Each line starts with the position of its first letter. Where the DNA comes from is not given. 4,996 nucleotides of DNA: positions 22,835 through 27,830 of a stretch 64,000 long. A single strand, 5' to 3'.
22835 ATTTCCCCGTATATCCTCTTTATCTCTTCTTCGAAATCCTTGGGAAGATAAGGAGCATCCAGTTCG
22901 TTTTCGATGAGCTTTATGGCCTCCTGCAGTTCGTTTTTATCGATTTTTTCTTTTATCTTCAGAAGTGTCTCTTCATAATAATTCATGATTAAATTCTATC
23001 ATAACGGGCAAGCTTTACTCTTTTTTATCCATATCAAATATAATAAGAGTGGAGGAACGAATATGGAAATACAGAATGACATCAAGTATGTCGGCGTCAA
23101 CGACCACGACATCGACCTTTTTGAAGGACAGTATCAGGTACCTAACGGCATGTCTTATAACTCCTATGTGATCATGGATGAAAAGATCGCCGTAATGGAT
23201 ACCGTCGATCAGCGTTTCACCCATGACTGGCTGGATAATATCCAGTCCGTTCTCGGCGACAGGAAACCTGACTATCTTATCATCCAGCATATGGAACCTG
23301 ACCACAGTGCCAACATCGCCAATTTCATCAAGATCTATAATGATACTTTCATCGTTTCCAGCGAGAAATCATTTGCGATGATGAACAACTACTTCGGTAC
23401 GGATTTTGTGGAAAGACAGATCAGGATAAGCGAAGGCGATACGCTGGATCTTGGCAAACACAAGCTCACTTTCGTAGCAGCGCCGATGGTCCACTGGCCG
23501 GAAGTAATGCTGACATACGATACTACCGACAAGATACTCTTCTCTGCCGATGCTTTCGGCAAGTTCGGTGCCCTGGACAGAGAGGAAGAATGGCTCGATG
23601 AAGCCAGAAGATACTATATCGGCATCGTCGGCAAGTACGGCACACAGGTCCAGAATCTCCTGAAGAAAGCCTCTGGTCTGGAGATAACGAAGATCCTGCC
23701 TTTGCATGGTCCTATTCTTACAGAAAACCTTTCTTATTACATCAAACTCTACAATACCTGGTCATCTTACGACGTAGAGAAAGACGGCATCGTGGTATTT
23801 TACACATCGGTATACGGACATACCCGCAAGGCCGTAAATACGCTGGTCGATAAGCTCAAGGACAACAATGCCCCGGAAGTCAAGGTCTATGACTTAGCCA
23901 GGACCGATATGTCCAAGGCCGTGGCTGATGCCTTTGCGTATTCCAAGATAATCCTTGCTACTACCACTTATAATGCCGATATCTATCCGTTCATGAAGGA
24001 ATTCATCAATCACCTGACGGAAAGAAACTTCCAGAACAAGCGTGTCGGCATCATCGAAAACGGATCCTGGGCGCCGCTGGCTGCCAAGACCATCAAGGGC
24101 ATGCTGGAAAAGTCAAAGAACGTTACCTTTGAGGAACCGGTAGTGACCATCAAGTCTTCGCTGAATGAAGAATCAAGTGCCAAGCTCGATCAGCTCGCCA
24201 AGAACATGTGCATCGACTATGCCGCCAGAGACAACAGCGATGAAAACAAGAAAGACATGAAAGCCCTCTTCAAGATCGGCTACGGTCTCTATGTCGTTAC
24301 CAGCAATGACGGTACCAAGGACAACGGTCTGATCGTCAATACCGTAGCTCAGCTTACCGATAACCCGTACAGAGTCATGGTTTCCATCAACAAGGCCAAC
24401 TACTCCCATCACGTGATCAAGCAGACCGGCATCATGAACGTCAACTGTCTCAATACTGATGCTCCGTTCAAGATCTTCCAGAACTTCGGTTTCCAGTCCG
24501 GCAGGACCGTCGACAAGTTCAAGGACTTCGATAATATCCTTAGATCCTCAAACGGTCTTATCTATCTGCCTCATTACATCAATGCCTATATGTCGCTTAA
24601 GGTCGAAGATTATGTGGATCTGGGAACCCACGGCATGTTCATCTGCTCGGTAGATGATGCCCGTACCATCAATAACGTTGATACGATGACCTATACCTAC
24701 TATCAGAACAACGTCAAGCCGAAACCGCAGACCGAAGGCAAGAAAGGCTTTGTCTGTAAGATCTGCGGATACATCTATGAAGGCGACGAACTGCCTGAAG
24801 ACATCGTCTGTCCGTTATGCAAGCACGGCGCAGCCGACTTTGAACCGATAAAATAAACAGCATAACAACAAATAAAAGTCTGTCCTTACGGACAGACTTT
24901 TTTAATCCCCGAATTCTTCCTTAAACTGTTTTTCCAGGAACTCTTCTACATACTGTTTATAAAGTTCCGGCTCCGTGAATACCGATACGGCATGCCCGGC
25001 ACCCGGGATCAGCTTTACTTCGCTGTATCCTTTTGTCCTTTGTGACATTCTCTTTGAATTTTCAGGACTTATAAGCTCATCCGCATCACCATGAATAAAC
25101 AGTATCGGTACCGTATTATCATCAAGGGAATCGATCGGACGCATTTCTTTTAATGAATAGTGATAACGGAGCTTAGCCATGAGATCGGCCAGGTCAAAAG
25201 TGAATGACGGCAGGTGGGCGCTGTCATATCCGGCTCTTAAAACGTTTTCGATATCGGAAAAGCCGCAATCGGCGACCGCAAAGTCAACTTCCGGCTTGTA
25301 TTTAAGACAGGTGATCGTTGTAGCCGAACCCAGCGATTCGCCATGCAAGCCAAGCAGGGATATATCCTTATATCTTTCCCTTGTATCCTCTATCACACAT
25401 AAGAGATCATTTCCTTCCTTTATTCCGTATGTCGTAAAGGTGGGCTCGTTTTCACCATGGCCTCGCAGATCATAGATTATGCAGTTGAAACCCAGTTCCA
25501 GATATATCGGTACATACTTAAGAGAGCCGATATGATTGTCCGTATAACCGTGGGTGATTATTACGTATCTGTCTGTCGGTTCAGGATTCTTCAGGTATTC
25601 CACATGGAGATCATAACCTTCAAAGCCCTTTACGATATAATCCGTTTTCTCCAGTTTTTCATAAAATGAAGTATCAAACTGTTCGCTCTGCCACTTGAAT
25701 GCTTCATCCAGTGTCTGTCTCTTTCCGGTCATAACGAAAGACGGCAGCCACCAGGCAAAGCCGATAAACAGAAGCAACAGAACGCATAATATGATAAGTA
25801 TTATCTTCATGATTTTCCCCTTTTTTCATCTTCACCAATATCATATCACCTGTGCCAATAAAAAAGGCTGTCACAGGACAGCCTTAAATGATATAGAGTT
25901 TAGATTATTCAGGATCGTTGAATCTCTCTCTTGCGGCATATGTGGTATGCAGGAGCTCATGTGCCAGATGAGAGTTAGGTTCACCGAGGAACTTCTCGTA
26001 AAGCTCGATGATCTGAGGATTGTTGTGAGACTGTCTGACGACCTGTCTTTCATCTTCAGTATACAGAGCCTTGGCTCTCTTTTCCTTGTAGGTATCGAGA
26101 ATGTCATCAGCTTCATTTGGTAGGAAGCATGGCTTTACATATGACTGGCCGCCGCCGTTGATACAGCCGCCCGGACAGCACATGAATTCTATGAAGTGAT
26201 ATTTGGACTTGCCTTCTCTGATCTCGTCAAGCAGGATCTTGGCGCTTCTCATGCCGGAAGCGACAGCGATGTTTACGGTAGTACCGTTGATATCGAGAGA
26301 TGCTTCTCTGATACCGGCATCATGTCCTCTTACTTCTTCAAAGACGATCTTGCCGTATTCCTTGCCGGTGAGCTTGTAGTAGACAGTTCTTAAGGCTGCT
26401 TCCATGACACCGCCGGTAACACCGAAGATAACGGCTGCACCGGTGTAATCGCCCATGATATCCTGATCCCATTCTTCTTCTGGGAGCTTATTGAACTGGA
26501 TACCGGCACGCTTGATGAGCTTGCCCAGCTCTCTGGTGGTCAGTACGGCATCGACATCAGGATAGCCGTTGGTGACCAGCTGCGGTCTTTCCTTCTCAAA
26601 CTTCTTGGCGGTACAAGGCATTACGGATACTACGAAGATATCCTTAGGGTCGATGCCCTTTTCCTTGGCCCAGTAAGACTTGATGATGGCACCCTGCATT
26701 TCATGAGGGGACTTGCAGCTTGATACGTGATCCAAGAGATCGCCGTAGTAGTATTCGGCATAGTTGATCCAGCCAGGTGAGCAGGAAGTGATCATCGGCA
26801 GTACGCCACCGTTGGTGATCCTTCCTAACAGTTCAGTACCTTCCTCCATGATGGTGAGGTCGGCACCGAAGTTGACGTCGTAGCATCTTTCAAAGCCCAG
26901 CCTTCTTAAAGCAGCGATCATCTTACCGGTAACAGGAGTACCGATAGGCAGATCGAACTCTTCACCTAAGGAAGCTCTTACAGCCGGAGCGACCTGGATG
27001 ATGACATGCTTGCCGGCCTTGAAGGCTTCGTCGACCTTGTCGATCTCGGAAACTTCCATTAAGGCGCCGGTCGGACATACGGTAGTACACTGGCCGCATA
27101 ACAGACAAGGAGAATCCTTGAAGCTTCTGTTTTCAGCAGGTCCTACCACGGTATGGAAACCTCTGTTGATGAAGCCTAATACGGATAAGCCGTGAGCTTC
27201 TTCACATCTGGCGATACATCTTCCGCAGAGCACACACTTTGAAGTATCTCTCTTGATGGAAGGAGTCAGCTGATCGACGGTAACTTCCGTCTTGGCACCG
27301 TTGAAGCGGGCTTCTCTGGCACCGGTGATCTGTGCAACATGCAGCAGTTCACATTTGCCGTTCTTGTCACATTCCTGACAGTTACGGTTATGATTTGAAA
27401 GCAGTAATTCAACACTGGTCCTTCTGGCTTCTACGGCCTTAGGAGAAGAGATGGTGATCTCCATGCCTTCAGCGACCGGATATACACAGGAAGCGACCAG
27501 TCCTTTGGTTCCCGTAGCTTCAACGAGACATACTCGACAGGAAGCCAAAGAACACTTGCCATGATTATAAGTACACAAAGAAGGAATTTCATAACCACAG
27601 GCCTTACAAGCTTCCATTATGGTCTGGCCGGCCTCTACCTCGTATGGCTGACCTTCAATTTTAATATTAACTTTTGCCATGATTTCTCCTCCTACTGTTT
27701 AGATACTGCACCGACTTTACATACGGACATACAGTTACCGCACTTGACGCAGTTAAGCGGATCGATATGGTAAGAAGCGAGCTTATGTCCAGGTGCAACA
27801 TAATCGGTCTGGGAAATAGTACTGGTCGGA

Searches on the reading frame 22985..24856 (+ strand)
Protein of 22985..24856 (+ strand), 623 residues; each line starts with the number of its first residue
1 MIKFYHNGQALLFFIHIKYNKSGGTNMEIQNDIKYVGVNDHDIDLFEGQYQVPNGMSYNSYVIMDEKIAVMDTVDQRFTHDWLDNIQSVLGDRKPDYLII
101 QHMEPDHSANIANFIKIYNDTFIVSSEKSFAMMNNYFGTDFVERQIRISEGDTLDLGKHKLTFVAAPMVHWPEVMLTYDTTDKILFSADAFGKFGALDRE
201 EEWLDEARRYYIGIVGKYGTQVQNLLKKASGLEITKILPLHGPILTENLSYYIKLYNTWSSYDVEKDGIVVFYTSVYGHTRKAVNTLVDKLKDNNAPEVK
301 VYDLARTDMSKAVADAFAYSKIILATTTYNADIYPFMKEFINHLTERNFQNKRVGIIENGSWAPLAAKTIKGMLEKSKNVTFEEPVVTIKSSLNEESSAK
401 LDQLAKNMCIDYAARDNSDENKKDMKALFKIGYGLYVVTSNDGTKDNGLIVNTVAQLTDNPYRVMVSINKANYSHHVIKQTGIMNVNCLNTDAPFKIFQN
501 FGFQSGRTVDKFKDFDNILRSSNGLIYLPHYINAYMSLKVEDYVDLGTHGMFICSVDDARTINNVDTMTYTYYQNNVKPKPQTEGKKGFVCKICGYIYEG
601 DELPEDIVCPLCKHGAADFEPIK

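Call 77: search_protein_families(library=pfam, proteins=[window:22985-24856:+], max_evalue=0.00001)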
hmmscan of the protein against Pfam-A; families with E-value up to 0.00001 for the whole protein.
window:22985-24856:+ (623 aa): 5 families
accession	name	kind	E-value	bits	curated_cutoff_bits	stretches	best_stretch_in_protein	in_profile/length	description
PF01613.24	Flavin_Reduct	-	2.2e-32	112.7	27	1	431-578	4-150/153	Flavin reductase like domain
PF19583.5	ODP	-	2.2e-17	64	27.2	1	57-242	2-194/194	ODP family beta lactamase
PF21349.2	RUBY_RBDX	-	1.6e-11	43.9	26.5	1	589-620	1-30/30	Rubrerythrin, rubredoxin-like domain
PF12724.12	Flavodoxin_5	-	5.1e-07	30.5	27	1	270-360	1-84/145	Flavodoxin domain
PF00753.33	Lactamase_B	-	2.2e-06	28.2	22.7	1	89-218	38-177/196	Metallo-beta-lactamase superfamily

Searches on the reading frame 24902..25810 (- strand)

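Call 77: search_protein_families(library=pfam, proteins=[window:24902-25810:-], max_evalue=0.00001)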
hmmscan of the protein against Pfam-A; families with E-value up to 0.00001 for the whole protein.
window:24902-25810:- (302 aa): 4 families
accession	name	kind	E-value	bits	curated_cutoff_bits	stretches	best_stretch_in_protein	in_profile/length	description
PF12146.15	Hydrolase_4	-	4.1e-14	52.9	27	1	79-179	3-105/239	Serine aminopeptidase, S33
PF00326.27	Peptidase_S9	-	2.1e-11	44.1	22.6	1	102-297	8-211/213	Prolyl oligopeptidase family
PF00561.26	Abhydrolase_1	-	1.8e-10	41.4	25.8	0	83-190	3-103/245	alpha/beta hydrolase fold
PF12697.13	Abhydrolase_6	-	1.9e-06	29.1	26.3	0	84-282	2-212/217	Alpha/beta hydrolase family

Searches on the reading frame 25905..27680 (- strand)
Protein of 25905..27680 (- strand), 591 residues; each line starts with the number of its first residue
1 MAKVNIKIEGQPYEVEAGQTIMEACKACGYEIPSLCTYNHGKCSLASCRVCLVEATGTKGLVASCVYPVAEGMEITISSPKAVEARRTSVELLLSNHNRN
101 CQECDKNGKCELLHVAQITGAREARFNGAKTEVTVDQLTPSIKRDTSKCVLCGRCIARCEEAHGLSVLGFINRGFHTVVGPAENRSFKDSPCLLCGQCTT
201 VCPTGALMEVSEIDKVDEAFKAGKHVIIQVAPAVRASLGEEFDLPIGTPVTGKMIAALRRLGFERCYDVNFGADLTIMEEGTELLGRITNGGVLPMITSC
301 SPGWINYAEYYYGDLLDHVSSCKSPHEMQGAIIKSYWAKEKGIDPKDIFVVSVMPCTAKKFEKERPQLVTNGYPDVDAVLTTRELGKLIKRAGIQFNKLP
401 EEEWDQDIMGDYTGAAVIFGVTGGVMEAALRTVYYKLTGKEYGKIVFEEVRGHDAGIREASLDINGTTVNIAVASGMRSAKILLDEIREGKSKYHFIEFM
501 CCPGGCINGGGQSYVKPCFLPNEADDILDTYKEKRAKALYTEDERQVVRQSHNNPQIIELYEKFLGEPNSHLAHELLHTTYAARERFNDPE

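Call 77: search_protein_families(library=pfam, proteins=[window:25905-27680:-], max_evalue=0.00001)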
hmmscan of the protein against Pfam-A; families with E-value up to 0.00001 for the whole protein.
window:25905-27680:- (591 aa): 7 families
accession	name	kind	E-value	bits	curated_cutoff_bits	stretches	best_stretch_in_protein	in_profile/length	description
PF02906.19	Fe_hyd_lg_C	-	1.5e-95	319.9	22.1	1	224-510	1-245/245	Iron only hydrogenase large subunit, C-terminal domain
PF02256.22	Fe_hyd_SSU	-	3.3e-24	85.1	24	1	530-584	2-56/56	Iron hydrogenase small subunit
PF13510.11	Fer2_4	-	3.1e-20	72.4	22.8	1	3-77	3-79/82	2Fe-2S iron-sulfur cluster binding domain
PF10588.14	NADH-G_4Fe-4S_3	-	1.2e-10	41.1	27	1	86-124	1-39/40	NADH-ubiquinone oxidoreductase-G iron-sulfur binding region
PF22117.2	Fer4_Nqo3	-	2.2e-08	34.6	27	1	140-207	2-66/67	NADH-quinone oxidoreductase subunit 3, ferredoxin-like domain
PF12838.12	Fer4_7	-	4.1e-06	27.6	27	1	148-206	1-52/52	4Fe-4S dicluster domain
PF12837.12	Fer4_6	-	6e-06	26.4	25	0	188-207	5-24/24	4Fe-4S binding domain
